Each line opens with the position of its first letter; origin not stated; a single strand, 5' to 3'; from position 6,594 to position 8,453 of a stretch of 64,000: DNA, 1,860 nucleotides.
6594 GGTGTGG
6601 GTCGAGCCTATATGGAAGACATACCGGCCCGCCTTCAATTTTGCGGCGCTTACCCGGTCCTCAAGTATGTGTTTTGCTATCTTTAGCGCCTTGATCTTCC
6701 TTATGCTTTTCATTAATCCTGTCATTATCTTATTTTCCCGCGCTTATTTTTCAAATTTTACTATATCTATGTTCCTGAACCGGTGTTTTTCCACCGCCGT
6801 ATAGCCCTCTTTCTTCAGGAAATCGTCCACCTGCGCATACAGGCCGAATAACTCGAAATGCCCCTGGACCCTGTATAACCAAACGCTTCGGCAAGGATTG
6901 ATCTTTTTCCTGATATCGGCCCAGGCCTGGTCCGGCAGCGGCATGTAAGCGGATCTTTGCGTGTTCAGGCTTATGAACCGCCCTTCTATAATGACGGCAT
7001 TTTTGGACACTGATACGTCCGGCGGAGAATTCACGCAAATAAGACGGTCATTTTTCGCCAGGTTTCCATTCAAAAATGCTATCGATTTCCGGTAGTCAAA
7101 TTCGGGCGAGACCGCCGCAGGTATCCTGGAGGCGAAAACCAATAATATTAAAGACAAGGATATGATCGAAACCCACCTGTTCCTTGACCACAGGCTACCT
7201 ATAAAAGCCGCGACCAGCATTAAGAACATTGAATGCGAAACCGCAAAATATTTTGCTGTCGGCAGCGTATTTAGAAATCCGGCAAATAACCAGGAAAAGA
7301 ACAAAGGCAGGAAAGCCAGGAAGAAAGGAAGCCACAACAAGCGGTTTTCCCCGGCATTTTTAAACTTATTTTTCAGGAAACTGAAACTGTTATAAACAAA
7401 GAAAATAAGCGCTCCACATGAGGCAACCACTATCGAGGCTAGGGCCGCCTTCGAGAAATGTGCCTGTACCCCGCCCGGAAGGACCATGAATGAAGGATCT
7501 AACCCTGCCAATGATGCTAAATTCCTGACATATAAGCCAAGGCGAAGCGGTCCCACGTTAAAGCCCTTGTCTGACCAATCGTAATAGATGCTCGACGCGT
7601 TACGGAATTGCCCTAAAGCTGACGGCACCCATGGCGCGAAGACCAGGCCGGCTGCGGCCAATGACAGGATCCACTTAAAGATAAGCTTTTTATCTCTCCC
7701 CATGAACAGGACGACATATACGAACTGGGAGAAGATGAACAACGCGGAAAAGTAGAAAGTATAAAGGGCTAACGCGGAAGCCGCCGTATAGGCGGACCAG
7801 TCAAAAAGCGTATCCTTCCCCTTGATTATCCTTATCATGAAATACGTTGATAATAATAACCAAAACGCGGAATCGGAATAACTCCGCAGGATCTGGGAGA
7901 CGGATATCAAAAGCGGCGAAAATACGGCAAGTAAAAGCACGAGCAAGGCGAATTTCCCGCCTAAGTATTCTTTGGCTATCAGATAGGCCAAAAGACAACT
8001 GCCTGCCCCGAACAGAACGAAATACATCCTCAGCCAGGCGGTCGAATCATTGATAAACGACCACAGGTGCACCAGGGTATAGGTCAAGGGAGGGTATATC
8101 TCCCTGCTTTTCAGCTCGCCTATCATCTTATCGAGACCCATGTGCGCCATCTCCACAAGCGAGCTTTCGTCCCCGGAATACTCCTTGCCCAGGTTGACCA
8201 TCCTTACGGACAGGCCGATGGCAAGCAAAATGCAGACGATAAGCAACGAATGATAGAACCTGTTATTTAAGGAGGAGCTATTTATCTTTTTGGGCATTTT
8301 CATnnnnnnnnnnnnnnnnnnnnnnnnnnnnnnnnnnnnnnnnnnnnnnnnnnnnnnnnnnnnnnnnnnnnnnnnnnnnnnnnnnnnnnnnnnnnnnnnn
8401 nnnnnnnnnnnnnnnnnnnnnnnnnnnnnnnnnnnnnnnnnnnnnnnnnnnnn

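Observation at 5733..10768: ArnC/ArnD/ArnT-like lipid-linked sugar transfer module (GT2 + NodB deacetylase + GT-C) with two embedded methyltransferases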

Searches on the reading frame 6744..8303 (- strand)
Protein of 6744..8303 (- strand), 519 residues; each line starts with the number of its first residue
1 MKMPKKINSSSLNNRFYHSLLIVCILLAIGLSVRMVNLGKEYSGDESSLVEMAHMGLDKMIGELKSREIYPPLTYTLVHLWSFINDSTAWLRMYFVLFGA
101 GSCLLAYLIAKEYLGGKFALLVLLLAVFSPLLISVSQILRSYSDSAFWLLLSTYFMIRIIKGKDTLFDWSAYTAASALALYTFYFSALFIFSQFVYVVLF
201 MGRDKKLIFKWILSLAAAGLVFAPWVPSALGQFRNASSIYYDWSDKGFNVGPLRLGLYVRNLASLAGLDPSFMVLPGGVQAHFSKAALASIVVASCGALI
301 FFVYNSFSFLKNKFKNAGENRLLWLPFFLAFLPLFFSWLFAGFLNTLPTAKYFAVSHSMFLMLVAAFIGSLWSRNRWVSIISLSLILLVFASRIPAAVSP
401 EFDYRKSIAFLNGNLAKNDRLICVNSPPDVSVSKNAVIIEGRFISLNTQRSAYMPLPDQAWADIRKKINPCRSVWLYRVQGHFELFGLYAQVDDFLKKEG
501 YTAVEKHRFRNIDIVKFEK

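Call 4: search_protein_families(library=pfam, proteins=[window:6744-8303:-], max_evalue=0.01)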
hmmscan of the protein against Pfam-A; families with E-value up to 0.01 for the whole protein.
window:6744-8303:- (519 aa): 1 family
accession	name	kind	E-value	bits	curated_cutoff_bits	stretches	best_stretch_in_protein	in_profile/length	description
PF13231.12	PMT_2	-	1.8e-07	32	26.1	1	71-226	3-158/160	Dolichyl-phosphate-mannose-protein mannosyltransferase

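Call 5: search_protein_families(library=ncbifam, proteins=[window:6744-8303:-], max_evalue=0.01)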
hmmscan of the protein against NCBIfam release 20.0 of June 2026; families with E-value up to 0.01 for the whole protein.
window:6744-8303:- (519 aa): 1 family
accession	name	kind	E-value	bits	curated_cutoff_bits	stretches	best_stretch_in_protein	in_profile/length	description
TIGR03663.1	TIGR03663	subfamily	1e-05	24.7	126.25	1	22-194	3-173/435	flippase activity-associated protein Agl23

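Call 7: search_solved_structures(query=window:6744-8303:-, max_evalue=1)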
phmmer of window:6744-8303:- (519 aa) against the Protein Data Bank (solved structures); distinct sequences matched with E-value up to 1: 0.

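Call 14: find_encoding_contigs(protein=window:6744-8303:-, flank=10000, max_places=6)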
Protein window:6744-8303:- (519 aa): no gene with exactly this product is on record in the collection.

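Call 15: find_homologous_proteins(query=window:6744-8303:-, max_evalue=0.001)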
Query window:6744-8303:- (519 aa): 19 proteins with E <= 0.001 among 8000 candidates.
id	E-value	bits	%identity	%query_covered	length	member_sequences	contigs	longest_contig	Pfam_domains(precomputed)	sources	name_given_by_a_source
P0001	0.0e+0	1104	100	96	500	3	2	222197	PF13231.13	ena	-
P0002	9.0e-256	868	75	100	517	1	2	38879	PF13231.13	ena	-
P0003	4.8e-166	572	49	98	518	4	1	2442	PF13231.13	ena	-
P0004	3.8e-149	516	63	70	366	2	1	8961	-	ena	-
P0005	6.8e-148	512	48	97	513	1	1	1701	-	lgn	-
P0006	8.5e-148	511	48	94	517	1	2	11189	PF13231.13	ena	-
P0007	1.1e-142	495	46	98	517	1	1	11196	PF13231.13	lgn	-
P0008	1.1e-120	422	43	96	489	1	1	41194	PF13231.13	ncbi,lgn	-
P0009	2.2e-116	408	40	100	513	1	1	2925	PF13231.13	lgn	-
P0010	6.0e-115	403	41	96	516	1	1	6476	-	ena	-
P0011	6.4e-114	400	40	96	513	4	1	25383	PF13231.13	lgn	-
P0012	7.5e-8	50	26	31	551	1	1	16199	-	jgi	jgi:uncharacterized membrane protein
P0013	6.2e-7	47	29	35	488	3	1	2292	PF13231.13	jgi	jgi:mannosyltransferase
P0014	1.6e-6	45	24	43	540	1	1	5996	PF13231.13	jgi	-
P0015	1.6e-6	45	29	29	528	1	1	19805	PF13231.13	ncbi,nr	ncbi:MAG: glycosyltransferase family 39 protein [Acidobacteria bacterium]|nr:glycosyltransferase fam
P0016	2.8e-5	41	27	34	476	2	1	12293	PF02366.25,PF13231.13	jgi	jgi:4-amino-4-deoxy-L-arabinose transferase-like glycosyltransferase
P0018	2.0e-4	38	23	36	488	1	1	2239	PF13231.13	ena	-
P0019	2.5e-4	38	27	30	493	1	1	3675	PF13231.13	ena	-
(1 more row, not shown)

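Call 16: find_encoding_contigs(protein=P0001, flank=10000, max_places=3)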
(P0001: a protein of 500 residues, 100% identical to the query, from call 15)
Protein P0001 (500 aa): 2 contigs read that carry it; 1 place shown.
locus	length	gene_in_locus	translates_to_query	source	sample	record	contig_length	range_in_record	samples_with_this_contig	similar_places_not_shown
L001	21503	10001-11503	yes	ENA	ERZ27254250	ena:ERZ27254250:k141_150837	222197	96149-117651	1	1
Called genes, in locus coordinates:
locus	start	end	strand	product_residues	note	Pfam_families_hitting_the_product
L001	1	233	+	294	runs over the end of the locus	PF01370:Epimerase, PF04321:RmlD_sub_bind, PF01073:3Beta_HSD, PF02719:Polysacc_synt_2, PF13460:NAD_binding_10 (weak), PF07993:NAD_binding_4 (weak), PF16363:GDP_Man_Dehyd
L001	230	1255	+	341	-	PF00535:Glycos_transf_2, PF10111:Glyco_tranf_2_2, PF13641:Glyco_tranf_2_3, PF13632:Glyco_trans_2_3 (weak)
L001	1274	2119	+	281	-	PF01209:Ubie_methyltran, PF13489:Methyltransf_23, PF13649:Methyltransf_25, PF13847:Methyltransf_31, PF08241:Methyltransf_11, PF08242:Methyltransf_12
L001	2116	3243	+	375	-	PF13477:Glyco_trans_4_2 (weak), PF13439:Glyco_transf_4, PF13579:Glyco_trans_4_4 (weak), PF20706:GT4-conflict (weak), PF00534:Glycos_transf_1, PF13692:Glyco_trans_1_4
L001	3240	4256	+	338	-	PF01408:GFO_IDH_MocA, PF03447:NAD_binding_3 (weak), PF02894:GFO_IDH_MocA_C, PF22725:GFO_IDH_MocA_C3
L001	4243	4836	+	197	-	PF25084:LbH_EIF2B, PF00132:Hexapep, PF25087:GMPPB_C (weak), PF14602:Hexapep_2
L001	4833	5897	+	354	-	PF02350:Epimerase_2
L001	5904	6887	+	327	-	PF01073:3Beta_HSD, PF01370:Epimerase, PF02719:Polysacc_synt_2, PF04321:RmlD_sub_bind, PF13460:NAD_binding_10 (weak), PF16363:GDP_Man_Dehyd, PF07993:NAD_binding_4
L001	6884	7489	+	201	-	PF00583:Acetyltransf_1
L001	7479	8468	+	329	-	PF01522:Polysacc_deac_1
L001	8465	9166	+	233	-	PF13489:Methyltransf_23, PF02353:CMAS (weak), PF05175:MTS (weak), PF07021:MetW, PF13847:Methyltransf_31, PF08241:Methyltransf_11, PF08242:Methyltransf_12, PF13649:Methyltransf_25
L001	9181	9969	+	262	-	PF00535:Glycos_transf_2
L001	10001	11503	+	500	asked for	PF13231:PMT_2 (weak)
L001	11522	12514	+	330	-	PF13489:Methyltransf_23, PF08242:Methyltransf_12 (faint), PF08241:Methyltransf_11 (weak), PF13847:Methyltransf_31 (weak)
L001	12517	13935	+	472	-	PF13231:PMT_2 (weak)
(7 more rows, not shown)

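Call 17: find_encoding_contigs(protein=P0008, flank=10000, max_places=3)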
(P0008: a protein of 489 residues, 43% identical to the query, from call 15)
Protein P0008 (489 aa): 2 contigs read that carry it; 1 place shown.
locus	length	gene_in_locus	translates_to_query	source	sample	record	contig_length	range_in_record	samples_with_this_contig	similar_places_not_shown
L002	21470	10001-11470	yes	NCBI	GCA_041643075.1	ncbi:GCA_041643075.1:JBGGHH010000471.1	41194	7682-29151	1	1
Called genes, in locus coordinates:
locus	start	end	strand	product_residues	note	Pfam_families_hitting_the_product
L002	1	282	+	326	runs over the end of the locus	PF00535:Glycos_transf_2, PF10111:Glyco_tranf_2_2, PF13641:Glyco_tranf_2_3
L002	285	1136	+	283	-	PF01209:Ubie_methyltran, PF10294:Methyltransf_16, PF13489:Methyltransf_23, PF05175:MTS, PF08241:Methyltransf_11, PF08242:Methyltransf_12, PF13649:Methyltransf_25, PF13847:Methyltransf_31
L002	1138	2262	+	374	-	PF13579:Glyco_trans_4_4, PF13439:Glyco_transf_4, PF20706:GT4-conflict, PF00534:Glycos_transf_1, PF13692:Glyco_trans_1_4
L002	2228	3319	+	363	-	PF02350:Epimerase_2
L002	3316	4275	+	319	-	PF01073:3Beta_HSD, PF01370:Epimerase, PF02719:Polysacc_synt_2, PF04321:RmlD_sub_bind, PF05368:NmrA (weak), PF07993:NAD_binding_4, PF13460:NAD_binding_10, PF16363:GDP_Man_Dehyd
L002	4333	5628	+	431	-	PF02310:B12-binding, PF04055:Radical_SAM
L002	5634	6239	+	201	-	PF13302:Acetyltransf_3 (weak), PF00583:Acetyltransf_1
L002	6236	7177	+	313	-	PF01522:Polysacc_deac_1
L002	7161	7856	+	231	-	PF13489:Methyltransf_23, PF01209:Ubie_methyltran (weak), PF00891:Methyltransf_2 (weak), PF07021:MetW, PF13847:Methyltransf_31, PF08241:Methyltransf_11, PF08242:Methyltransf_12, PF13649:Methyltransf_25, +2 more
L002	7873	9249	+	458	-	-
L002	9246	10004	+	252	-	PF00535:Glycos_transf_2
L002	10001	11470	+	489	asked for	PF13231:PMT_2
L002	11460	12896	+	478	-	PF02310:B12-binding, PF04055:Radical_SAM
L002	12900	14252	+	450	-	-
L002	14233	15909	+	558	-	PF13231:PMT_2 (weak)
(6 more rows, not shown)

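Call 21: find_related_loci(query=A1, collection=genome_contigs, flank=10000)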
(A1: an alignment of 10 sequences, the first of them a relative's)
Query A1 (500 aa) in genome_contigs; peptide patterns used: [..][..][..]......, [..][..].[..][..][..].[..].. (x = any residue, [..] = any of these).
20 stretches matched a pattern; 2 encode a relative of the query (tblastn E <= 1e-3); 2 distinct loci.
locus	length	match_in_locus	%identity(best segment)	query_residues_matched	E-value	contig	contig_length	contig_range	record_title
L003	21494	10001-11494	41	1-500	5e-132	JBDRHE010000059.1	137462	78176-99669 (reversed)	MAG: Candidatus Omnitrophota bacterium isolate MEGAHIT-group-1.488 k141_2262509, whole genome shotgun sequence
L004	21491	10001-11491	42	1-500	4e-123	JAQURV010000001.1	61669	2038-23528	MAG: Candidatus Omnitrophota bacterium isolate STD1_81 NODE_945_length_61669_cov_2.954015_Sandtown_D1, whole genome shot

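Call 28: predict_structure(alignment_id=A1)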
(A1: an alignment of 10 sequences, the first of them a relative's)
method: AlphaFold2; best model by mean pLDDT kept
length: 500 residues; sequences in the alignment: 10
mean_pLDDT: 72.1   pTM: 0.64
mean pLDDT of the five models: 72.1, 68.3, 64.3, 64.3, 63.7
residues with pLDDT >= 90: 68; 70-90: 232; 50-70: 132; < 50: 68
segments of 3 or more residues with pLDDT < 50: 116-120, 216-231, 241-260, 326-336, 375-381
pLDDT, mean of each block of 10 residues (from residue 1): 64 61 65 83 75 79 84 79 84 81 72 49 74 91 90 92 76 85 85 91 76 48 40 50 45 43 63 65 70 60 72 66 48 48 72 76 79 50 72 89 84 82 69 73 91 90 59 90 91 86
secondary structure, 60 per line:
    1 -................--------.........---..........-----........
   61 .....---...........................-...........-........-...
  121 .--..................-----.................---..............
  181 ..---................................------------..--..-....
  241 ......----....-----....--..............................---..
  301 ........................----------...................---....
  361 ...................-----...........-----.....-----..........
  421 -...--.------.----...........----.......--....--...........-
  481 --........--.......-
elements in order: H2-17 H26-34 H38-47 H53-65 H69-95 H97-107 H109-116 H118-121 H124-141 H147-163 H167-182 H186-217 H237-246 H251-254 H260-263 H266-295 H299-324 H335-353 H357-379 H385-395 E401-405 H411-416 E417-420 H439-449 E454-460 H463-466 H469-479 E483-490 E493-499

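Call 57: search_protein_representatives(alignment_id=A1)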
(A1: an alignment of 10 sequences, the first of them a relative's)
Query: 10 sequences, 515 profile positions. Proteins with E-value up to 0.001 (for the whole library): 24047; up to 1e-10: 8030; up to 1e-30: 80. The best 150 are listed.
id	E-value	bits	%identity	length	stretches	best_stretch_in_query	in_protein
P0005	1.1e-243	826.1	-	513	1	1-515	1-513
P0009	6.9e-240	813.6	-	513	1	1-515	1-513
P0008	6.8e-215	731.1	-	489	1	20-515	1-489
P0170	1.1e-188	644.6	-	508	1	17-515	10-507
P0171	5.0e-154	530.3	-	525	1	8-515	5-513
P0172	1.8e-151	521.8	-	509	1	18-515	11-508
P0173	2.2e-149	514.9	-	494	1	21-515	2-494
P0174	3.7e-145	501.0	-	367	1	154-515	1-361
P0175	1.3e-143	495.9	-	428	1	13-413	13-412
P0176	1.5e-143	495.7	-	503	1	18-515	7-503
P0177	2.0e-131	455.7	-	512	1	17-511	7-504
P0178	5.1e-124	431.3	-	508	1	20-515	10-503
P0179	1.6e-118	413.1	-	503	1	19-514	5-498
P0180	8.2e-113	394.3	-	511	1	18-515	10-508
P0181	8.7e-108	377.7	-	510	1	14-515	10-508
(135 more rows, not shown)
